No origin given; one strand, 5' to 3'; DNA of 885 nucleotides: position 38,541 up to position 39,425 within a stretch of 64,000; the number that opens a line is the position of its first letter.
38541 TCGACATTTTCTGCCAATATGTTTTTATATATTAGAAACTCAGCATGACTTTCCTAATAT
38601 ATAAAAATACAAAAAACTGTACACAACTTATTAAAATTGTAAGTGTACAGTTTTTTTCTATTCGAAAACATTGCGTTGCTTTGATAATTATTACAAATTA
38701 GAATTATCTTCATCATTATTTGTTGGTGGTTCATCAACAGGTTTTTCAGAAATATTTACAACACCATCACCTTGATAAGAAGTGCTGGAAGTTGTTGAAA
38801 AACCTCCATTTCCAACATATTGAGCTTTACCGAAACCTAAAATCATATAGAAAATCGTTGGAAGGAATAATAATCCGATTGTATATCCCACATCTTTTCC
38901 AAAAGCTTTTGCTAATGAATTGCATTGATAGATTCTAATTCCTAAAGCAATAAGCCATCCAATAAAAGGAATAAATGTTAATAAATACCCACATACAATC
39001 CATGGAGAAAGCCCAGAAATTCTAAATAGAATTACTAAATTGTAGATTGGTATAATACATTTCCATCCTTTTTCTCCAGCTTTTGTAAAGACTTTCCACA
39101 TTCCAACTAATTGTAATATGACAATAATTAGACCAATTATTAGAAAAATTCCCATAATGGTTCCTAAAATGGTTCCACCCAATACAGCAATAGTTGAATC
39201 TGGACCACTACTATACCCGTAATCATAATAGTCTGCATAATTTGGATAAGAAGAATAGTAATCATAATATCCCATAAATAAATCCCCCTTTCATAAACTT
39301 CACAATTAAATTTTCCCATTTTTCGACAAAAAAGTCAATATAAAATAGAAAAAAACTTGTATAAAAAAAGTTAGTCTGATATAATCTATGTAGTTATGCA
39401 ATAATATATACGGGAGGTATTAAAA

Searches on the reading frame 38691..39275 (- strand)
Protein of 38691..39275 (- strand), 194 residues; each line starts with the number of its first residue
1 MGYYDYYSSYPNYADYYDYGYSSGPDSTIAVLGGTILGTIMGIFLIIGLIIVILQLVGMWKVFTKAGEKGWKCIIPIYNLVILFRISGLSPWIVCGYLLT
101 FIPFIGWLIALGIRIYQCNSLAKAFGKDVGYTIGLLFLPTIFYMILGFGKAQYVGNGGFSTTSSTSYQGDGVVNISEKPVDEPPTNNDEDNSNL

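Call 64: search_protein_families(library=pfam, proteins=[window:38691-39275:-], max_evalue=0.00001)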
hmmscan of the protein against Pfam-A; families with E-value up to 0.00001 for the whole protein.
window:38691-39275:- (194 aa): 1 family
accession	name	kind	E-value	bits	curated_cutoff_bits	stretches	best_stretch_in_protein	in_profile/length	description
PF18936.5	DUF5684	-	8.9e-20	71.5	27.4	1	71-156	1-81/81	Family of unknown function (DUF5684)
